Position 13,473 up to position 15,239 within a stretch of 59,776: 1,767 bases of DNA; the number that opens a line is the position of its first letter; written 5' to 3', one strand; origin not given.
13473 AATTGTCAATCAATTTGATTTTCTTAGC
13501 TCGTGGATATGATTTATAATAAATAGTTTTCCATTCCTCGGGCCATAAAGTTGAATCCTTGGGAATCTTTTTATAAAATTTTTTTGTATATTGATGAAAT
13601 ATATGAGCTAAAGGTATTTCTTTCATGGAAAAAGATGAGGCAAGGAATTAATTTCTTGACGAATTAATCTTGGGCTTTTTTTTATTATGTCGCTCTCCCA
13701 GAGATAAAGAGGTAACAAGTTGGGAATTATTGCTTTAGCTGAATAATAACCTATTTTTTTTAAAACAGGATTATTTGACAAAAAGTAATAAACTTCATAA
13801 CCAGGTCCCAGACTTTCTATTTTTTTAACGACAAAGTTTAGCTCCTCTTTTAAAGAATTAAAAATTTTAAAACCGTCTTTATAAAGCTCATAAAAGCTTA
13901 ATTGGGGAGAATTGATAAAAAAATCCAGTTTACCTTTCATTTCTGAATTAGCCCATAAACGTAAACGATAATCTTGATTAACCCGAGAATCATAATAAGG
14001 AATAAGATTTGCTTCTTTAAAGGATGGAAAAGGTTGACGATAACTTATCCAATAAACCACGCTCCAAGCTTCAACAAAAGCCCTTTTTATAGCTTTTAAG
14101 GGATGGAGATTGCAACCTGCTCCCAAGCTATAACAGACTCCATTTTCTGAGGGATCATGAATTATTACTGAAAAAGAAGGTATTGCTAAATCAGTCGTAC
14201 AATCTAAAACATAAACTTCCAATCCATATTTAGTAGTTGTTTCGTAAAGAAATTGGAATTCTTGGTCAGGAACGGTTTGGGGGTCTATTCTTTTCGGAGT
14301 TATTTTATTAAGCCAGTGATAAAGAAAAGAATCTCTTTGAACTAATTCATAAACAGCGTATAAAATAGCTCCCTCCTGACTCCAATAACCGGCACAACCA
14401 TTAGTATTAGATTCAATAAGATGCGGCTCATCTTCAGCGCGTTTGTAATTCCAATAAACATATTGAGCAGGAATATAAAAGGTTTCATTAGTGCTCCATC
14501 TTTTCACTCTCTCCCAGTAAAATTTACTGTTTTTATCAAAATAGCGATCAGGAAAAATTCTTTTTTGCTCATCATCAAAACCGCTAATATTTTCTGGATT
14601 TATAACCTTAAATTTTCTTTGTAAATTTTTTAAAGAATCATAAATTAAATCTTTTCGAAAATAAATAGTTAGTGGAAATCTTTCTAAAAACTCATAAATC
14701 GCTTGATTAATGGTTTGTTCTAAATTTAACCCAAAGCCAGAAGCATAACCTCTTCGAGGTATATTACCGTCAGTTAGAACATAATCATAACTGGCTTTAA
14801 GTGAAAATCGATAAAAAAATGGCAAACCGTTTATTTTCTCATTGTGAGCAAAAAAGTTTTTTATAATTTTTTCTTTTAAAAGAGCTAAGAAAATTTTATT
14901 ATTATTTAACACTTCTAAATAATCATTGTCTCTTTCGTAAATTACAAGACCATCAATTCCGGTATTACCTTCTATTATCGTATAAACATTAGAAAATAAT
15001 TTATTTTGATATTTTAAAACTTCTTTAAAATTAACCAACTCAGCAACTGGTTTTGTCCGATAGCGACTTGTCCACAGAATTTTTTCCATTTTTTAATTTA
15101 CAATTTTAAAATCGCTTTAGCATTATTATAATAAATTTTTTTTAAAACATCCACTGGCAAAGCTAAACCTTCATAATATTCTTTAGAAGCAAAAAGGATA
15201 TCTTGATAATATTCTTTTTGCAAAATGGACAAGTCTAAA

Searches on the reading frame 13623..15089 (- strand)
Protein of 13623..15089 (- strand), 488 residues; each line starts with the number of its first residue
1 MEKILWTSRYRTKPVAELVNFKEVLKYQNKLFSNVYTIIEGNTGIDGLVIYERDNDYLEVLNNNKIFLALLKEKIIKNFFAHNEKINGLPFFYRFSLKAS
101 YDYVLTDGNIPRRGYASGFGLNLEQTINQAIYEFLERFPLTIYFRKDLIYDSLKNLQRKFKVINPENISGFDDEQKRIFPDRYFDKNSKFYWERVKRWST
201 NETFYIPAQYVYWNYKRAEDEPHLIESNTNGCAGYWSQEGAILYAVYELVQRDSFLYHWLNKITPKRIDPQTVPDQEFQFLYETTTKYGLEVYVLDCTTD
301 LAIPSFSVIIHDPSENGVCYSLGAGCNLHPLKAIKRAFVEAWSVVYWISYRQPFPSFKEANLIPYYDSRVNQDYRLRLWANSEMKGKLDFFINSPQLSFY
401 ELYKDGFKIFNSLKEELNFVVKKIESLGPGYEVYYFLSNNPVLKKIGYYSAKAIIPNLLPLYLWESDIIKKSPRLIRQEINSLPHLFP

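Call 3: search_protein_families(library=pfam, proteins=[window:13623-15089:-], max_evalue=0.01)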
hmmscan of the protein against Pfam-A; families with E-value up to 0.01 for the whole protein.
window:13623-15089:- (488 aa): 1 family
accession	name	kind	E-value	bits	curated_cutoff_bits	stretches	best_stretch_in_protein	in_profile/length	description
PF02624.21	YcaO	-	3.8e-51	174.8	25.7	1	117-458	1-324/325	YcaO cyclodehydratase, ATP-ad Mg2+-binding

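Call 4: search_protein_families(library=ncbifam, proteins=[window:13623-15089:-], max_evalue=0.01)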
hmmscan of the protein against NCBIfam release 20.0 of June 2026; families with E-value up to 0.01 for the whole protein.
window:13623-15089:- (488 aa): 3 families
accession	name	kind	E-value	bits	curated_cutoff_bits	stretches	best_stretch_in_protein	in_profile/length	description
TIGR03604.1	TOMM_cyclo_SagD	subfamily_domain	7.6e-57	192.9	219.25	1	118-477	1-354/377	thiazole/oxazole-forming peptide maturase, SagD family component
TIGR03266.1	methan_mark_1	equivalog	2.8e-21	75.9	365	1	164-341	91-265/376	YcaO-related McrA-glycine thioamidation protein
TIGR00702.1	TIGR00702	domain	1.4e-18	67.2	75.65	1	122-341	57-265/377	YcaO-type kinase domain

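Call 8: find_homologous_proteins(query=window:13623-15089:-, max_evalue=1e-10)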
Query window:13623-15089:- (488 aa): 28 proteins with E <= 1e-10 among 7050 candidates.
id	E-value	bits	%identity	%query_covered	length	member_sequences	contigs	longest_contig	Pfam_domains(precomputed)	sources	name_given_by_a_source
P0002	0.0e+0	1127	100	100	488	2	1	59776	PF02624.22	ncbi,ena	-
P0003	8.0e-270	914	79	100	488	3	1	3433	PF02624.22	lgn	-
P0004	1.7e-127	444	46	94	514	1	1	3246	PF02624.22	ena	-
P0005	1.0e-124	435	47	88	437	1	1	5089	PF02624.22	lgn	-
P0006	1.9e-118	414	43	98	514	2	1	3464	PF02624.22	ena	-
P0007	3.1e-116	407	42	99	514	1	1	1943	PF02624.22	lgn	-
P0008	1.4e-115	405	41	99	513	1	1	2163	PF02624.22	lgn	-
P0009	1.7e-115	405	44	95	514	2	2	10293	PF02624.22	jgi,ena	-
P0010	1.9e-114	401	44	95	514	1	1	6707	PF02624.22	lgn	-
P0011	1.0e-112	395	43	95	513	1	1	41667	PF02624.22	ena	-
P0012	7.5e-111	389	42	95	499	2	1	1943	PF02624.22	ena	-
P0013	2.0e-109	385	43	95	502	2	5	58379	PF02624.22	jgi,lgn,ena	-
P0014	2.2e-106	375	40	99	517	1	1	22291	PF02624.22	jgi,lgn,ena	-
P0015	1.4e-104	369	41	89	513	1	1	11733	PF02624.22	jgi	-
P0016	1.6e-104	368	41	95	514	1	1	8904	PF02624.22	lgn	-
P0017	3.7e-104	367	40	94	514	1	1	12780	PF02624.22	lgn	-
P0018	7.8e-103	363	42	87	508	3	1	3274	PF02624.22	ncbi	-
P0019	1.3e-98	349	47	72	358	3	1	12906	PF02624.22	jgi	jgi:ribosomal protein S12 methylthiotransferase accessory factor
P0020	1.2e-94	336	38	93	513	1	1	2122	PF02624.22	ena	-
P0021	2.8e-94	335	38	94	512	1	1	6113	PF02624.22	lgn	-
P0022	2.9e-90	321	38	87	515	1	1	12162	PF02624.22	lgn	-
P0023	4.5e-88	314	38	95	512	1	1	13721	PF02624.22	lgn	-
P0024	1.1e-87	313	41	88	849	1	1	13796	PF02624.22,PF25840.1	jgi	-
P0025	6.5e-87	310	40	89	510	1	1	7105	PF02624.22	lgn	-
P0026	2.9e-81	292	39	86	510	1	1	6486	PF02624.22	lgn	-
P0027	2.6e-79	285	45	63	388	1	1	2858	PF02624.22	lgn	-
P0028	4.2e-59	219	33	85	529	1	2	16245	PF02624.22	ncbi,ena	-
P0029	5.0e-49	185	31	94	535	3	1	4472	PF02624.22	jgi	-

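Call 9: find_encoding_contigs(protein=P0003, flank=6000, max_places=2)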
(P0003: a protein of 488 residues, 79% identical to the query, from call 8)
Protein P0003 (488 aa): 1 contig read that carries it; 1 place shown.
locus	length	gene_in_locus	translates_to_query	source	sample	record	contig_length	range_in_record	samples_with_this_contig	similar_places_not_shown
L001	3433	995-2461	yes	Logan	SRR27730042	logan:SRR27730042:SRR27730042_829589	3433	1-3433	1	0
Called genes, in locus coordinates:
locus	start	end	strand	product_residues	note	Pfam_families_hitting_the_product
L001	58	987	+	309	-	PF04909:Amidohydro_2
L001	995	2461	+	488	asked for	PF02624:YcaO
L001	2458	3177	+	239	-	PF00881:Nitroreductase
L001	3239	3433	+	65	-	?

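Call 10: find_encoding_contigs(protein=P0011, flank=8000, max_places=2)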
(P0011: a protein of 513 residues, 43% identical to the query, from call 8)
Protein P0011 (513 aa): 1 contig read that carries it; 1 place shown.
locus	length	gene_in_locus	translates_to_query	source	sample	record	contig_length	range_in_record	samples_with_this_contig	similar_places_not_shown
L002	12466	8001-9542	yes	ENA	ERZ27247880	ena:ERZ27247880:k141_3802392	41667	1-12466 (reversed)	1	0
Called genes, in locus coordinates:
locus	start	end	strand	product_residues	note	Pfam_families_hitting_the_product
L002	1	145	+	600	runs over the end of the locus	PF13304:AAA_21 (faint), PF00005:ABC_tran, PF02463:SMC_N (faint)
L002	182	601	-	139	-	PF00293:NUDIX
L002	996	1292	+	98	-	-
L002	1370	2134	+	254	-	-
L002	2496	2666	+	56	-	-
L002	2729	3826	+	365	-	PF04055:Radical_SAM, PF13353:Fer4_12 (weak), PF13186:SPASM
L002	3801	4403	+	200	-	PF01841:Transglut_core, PF04473:DUF553 (weak)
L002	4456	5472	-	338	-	-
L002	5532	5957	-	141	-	-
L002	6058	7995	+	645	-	PF01871:AMMECR1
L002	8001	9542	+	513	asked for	PF02624:YcaO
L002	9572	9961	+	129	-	PF05635:23S_rRNA_IVP, PF22296:bAvd (weak)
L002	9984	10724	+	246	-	PF00881:Nitroreductase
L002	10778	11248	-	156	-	-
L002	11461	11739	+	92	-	-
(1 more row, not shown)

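Call 11: find_encoding_contigs(protein=P0013, flank=8000, max_places=2)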
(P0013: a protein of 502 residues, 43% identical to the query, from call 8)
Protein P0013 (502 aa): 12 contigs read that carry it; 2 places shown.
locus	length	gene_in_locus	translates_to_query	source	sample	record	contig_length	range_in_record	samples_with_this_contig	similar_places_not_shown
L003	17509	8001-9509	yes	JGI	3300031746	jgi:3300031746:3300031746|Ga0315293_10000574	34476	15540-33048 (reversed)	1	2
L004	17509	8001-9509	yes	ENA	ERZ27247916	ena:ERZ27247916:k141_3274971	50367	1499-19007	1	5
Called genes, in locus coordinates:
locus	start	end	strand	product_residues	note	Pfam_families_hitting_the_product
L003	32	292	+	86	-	-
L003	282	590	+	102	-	PF01541:GIY-YIG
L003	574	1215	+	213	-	PF08843:AbiEii (weak)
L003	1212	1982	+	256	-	PF01300:Sua5_yciO_yrdC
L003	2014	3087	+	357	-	PF02543:Carbam_trans_N (weak), PF00814:TsaD, PF22521:HypF_C_2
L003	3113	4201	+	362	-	PF04055:Radical_SAM, PF13186:SPASM (weak)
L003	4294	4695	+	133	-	-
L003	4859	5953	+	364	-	PF04055:Radical_SAM, PF13353:Fer4_12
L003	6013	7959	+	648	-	PF01871:AMMECR1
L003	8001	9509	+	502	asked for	PF02624:YcaO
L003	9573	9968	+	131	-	PF13366:PDDEXK_3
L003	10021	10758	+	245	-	PF00881:Nitroreductase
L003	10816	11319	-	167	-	-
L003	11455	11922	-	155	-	-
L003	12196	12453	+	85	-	-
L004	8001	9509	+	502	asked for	PF02624:YcaO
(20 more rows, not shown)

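Call 12: find_encoding_contigs(protein=P0014, flank=8000, max_places=2)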
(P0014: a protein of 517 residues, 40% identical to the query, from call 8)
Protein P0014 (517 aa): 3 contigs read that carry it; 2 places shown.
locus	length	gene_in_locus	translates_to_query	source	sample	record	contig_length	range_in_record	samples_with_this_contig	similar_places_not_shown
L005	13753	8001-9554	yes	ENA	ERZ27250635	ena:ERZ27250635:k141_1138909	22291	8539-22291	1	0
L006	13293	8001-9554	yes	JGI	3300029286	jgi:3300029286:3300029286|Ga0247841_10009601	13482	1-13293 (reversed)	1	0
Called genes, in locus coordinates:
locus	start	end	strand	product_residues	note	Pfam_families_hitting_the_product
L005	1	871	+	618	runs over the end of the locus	PF00884:Sulfatase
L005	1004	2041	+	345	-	PF08013:GatZ_KbaZ-like, PF01116:F_bP_aldolase (weak)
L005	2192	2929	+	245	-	PF00106:adh_short, PF08659:KR, PF23441:SDR, PF13561:adh_short_C2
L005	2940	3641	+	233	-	PF00483:NTP_transferase (faint), PF01128:IspD, PF02348:CTP_transf_3 (faint), PF12804:NTP_transf_3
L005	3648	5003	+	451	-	PF04464:Glyphos_transf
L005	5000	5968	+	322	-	PF00535:Glycos_transf_2, PF10111:Glyco_tranf_2_2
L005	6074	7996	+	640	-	PF01871:AMMECR1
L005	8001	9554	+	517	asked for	PF02624:YcaO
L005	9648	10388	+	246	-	PF00881:Nitroreductase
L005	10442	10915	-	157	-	-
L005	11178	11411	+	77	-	-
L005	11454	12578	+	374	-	PF00515:TPR_1, PF07719:TPR_2, PF13181:TPR_8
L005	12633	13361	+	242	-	PF00515:TPR_1 (faint), PF07719:TPR_2 (faint), PF13181:TPR_8 (faint), PF13371:TPR_9 (faint), PF13374:TPR_10 (faint), PF13414:TPR_11 (faint), PF24575:TPR_Slam (faint), PF12895:ANAPC3 (faint), +6 more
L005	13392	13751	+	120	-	?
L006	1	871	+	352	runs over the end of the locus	?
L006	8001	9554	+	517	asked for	PF02624:YcaO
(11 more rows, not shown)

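Call 22: find_related_loci(query=A1, collection=genome_contigs, flank=7000)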
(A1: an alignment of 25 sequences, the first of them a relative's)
Query A1 (488 aa) in genome_contigs; peptide patterns used: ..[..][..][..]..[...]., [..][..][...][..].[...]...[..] (x = any residue, [..] = any of these).
337 stretches matched a pattern; 246 encode a relative of the query (tblastn E <= 1e-3); the best 80 are kept; 80 distinct loci.
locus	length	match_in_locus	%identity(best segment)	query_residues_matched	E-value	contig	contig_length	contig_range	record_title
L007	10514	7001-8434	39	21-488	7e-107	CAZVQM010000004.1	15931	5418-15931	MAG TPA_asm: uncultured Candidatus Saccharibacteria bacterium isolate SRP050083_co1_421 genome assembly, contig: NODE_15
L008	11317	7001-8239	38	87-488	4e-83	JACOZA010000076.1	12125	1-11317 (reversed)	MAG: Candidatus Sungiibacteriota bacterium isolate NC_groundwater_193_Ag_S-0.1um_51_7 S4_GD2017_2_S1_scaffold_3795, whol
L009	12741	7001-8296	38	65-488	2e-97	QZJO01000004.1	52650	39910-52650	MAG: Candidatus Parcubacteria bacterium isolate SURF_37 contig-100_837_length_52650_read_count_617925, whole genome shot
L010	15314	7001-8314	35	64-488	2e-78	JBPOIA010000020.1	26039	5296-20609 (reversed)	MAG: Candidatus Moraniibacteriota bacterium isolate MAG_644 c_000000432240, whole genome shotgun sequence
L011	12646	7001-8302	35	70-488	4e-77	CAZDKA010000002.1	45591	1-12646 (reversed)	MAG TPA_asm: uncultured Candidatus Saccharibacteria bacterium isolate SRP269290_co3_436 genome assembly, contig: NODE_64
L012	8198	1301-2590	35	58-488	7e-77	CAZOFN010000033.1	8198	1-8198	MAG TPA_asm: uncultured Candidatus Saccharibacteria bacterium isolate SRP269290_co3_860 genome assembly, contig: NODE_12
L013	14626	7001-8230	35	90-488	6e-77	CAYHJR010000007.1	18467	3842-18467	MAG TPA_asm: uncultured Candidatus Saccharibacteria bacterium isolate ERP119705_co13_491 genome assembly, contig: NODE_3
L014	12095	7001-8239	34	86-488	2e-75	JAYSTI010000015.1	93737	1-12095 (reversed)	MAG: Candidatus Lloydbacteria bacterium isolate GFS_12411 GFS_12411_14, whole genome shotgun sequence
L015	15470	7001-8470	34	18-488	4e-73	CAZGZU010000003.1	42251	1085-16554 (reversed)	MAG TPA_asm: uncultured Candidatus Saccharibacteria bacterium isolate binchicken_co178_102 genome assembly, contig: NODE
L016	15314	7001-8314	33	65-488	3e-71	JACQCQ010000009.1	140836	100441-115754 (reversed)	MAG: Candidatus Sungiibacteriota bacterium isolate NC_groundwater_972_Pr1_S-0.2um_49_27 Montesol18-Sp2_coassembly_scaffo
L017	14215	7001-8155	36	115-488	1e-69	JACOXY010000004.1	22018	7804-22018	MAG: Candidatus Liptonbacteria bacterium isolate NC_groundwater_165_Ag_S-0.1um_43_15 S4_GD2017_2_S1_scaffold_1544, whole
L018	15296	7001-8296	34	76-488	1e-67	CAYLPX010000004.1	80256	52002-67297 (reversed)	MAG TPA_asm: uncultured Candidatus Saccharibacteria bacterium isolate SRP278252_co1_223 genome assembly, contig: NODE_33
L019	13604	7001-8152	35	118-487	1e-67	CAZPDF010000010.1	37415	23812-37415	MAG TPA_asm: uncultured Candidatus Saccharibacteria bacterium isolate SRP178908_co1_311 genome assembly, contig: NODE_59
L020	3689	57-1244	34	106-488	9e-67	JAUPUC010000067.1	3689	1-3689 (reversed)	MAG: Patescibacteria group bacterium isolate erpe_2018_sw_6hr_WHONDRS-SW48-000087_B_bin.65 scaffold_1189553, whole genom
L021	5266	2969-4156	34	106-488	4e-66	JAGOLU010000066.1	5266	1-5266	Candidatus Woesebacteria bacterium isolate Gw_Eff_bin_148 Gw_Eff_53457_length_5266_cov_7.610235, whole genome shotgun se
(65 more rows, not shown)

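Call 23: find_related_loci(query=A1, collection=metagenome_contigs, flank=7000)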
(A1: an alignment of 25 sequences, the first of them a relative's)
Query A1 (488 aa) in metagenome_contigs; peptide patterns used: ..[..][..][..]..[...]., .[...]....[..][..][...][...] (x = any residue, [..] = any of these).
346 stretches matched a pattern; 220 encode a relative of the query (tblastn E <= 1e-3); the best 80 are kept; 80 distinct loci.
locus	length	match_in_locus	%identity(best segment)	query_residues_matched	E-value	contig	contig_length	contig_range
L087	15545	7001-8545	41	1-488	7e-124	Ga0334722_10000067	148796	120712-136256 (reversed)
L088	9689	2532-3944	44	26-488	4e-120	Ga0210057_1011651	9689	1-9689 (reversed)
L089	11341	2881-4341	43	10-488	7e-119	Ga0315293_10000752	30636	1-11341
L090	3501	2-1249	47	84-488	2e-118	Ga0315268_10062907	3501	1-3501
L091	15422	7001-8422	43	22-488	3e-120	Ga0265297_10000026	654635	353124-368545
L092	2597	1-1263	46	76-488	9e-119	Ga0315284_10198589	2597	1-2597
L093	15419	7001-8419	43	25-488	2e-113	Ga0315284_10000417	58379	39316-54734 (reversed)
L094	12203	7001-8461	40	6-488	5e-111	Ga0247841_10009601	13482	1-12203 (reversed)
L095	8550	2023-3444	40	21-488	6e-108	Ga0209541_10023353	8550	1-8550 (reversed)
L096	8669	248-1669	40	21-488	2e-107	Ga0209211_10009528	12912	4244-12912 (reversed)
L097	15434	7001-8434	39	21-488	5e-107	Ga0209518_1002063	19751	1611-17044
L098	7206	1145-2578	39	21-488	4e-107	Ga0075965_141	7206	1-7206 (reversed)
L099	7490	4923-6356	39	21-488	4e-107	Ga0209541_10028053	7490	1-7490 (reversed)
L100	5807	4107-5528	40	21-488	4e-106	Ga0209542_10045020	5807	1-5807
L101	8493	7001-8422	39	21-488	1e-104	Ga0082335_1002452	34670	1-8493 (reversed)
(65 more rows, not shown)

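Call 53: search_protein_families(library=ncbifam, proteins=[L005:6074-7996:+, L005:10442-10915:-], max_evalue=1)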
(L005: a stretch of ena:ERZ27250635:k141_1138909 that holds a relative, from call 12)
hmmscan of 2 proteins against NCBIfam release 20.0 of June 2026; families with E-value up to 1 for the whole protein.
L005:6074-7996:+ (640 aa): 3 families
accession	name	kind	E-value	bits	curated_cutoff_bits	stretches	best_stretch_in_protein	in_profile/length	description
NF002000.0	PRK00801.1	equivalog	2.2e-19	69.4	273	1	112-301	5-194/201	hypothetical protein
TIGR04335.1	AmmeMemoSam_A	hypoth_equivalog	6.5e-19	67.9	99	1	119-291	3-175/175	AmmeMemoRadiSam system protein A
TIGR00296.1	TIGR00296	hypoth_equivalog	4.1e-14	52.7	91.05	1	112-301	5-198/200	TIGR00296 family protein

L005:10442-10915:- (157 aa): 0 families

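Call 54: search_protein_families(library=pfam, proteins=[L005:6074-7996:+, L005:10442-10915:-], max_evalue=1)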
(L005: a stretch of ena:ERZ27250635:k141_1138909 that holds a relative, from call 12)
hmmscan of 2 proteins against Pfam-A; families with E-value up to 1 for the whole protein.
L005:6074-7996:+ (640 aa): 2 families
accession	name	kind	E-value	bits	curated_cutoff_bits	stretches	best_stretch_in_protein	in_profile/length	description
PF01871.22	AMMECR1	-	1.2e-14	54.5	25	1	120-290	1-167/168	AMMECR1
PF07678.20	TED_complement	-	0.024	14.2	22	1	496-534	272-301/312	A-macroglobulin TED domain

L005:10442-10915:- (157 aa): 0 families

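Call 57: predict_structure(alignment_id=A1)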
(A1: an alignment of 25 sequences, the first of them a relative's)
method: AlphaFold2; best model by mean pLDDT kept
length: 488 residues; sequences in the alignment: 25
mean_pLDDT: 88.4   pTM: 0.88
mean pLDDT of the five models: 88.4, 87.4, 86.9, 86.3, 85.9
residues with pLDDT >= 90: 297; 70-90: 150; 50-70: 39; < 50: 2
segments of 3 or more residues with pLDDT < 50: none
pLDDT, mean of each block of 10 residues (from residue 1): 65 69 66 73 74 70 90 89 82 90 79 80 92 92 93 96 89 92 95 97 96 91 84 95 97 96 96 96 94 97 96 82 96 96 91 72 85 90 88 94 86 97 96 95 92 95 91 86 91
secondary structure, 60 per line:
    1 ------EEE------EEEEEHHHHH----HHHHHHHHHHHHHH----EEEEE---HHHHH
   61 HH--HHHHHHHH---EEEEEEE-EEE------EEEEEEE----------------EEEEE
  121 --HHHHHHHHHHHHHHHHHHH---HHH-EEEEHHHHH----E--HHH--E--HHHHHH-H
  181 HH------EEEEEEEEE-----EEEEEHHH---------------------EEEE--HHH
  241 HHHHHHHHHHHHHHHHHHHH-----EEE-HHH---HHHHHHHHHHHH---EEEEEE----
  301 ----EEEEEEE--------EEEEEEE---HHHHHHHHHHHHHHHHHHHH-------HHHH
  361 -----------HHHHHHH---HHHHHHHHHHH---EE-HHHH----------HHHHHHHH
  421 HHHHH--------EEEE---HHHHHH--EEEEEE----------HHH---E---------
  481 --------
elements in order: E7-9 E16-20 H21-25 H30-43 E48-52 H56-62 H65-72 E76-82 E84-86 E93-99 E116-120 H123-141 E149-152 H153-157 H173-178 E189-197 E203-207 E232-235 H238-260 E266-268 H276-287 E291-296 E305-311 E320-326 H330-349 H357-360 H372-378 H382-392 H399-402 H413-425 E434-437 H441-446 E449-454

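Call 60: fold_search(model_id=the predicted structure, library=pdb)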
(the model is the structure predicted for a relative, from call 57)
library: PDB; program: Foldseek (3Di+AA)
matches with E <= 10: 268; with E <= 0.001: 42
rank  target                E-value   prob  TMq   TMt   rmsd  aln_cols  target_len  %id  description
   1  4v1v_A                3.0e-24  1.00  0.64  0.43   5.7       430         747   18  Heterocyclase in complex with substrate and Cofactor (released 2015-01-14)
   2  7u58_A                5.0e-23  1.00  0.63  0.48   4.7       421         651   21  YcaO-mediated ATP-dependent peptidase activity in ribosomal peptide biosynthesis (released 2022-11-02)
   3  4v1v_B                5.6e-23  1.00  0.64  0.43   6.2       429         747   19  Heterocyclase in complex with substrate and Cofactor (released 2015-01-14)
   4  4v1t_A                1.5e-22  1.00  0.63  0.42   6.7       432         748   18  Heterocyclase in complex with substrate and Cofactor (released 2015-01-14)
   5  4v1u_B                2.2e-22  1.00  0.62  0.42   7.0       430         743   19  Heterocyclase in complex with substrate and Cofactor (released 2015-01-14)
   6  4v1u_A                5.1e-22  1.00  0.63  0.43   6.8       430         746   19  Heterocyclase in complex with substrate and Cofactor (released 2015-01-14)
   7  4v1t_B                7.7e-22  1.00  0.64  0.43   5.6       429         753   19  Heterocyclase in complex with substrate and Cofactor (released 2015-01-14)
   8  6peu_B                2.4e-21  1.00  0.60  0.74   5.2       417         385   23  Structure of YcaO enzyme from Methanocaldococcus jannaschii in complex with peptide (released 2019-11-06)
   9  7u58_B                4.6e-21  1.00  0.64  0.49   4.7       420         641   21  YcaO-mediated ATP-dependent peptidase activity in ribosomal peptide biosynthesis (released 2022-11-02)
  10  6peu_C                7.5e-21  1.00  0.59  0.73   5.9       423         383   22  Structure of YcaO enzyme from Methanocaldococcus jannaschii in complex with peptide (released 2019-11-06)
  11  6pe3                  7.5e-21  1.00  0.57  0.73   6.2       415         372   24  Structure of YcaO enzyme from Methanocaldococcus jannaschii in complex with ATP (released 2020-01-08)
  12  4bs9                  1.7e-20  1.00  0.55  0.39   4.7       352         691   21  Structure of the heterocyclase TruD (released 2013-11-06)
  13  6peu_D                2.1e-20  1.00  0.59  0.74   5.2       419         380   23  Structure of YcaO enzyme from Methanocaldococcus jannaschii in complex with peptide (released 2019-11-06)
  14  6peu_A                3.1e-20  1.00  0.60  0.75   5.5       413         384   23  Structure of YcaO enzyme from Methanocaldococcus jannaschii in complex with peptide (released 2019-11-06)
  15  6ci7_F                6.8e-16  1.00  0.55  0.73   6.4       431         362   15  The structure of YcaO from Methanopyrus kandleri bound with AMPPCP and Mg2+ (released 2018-03-21)
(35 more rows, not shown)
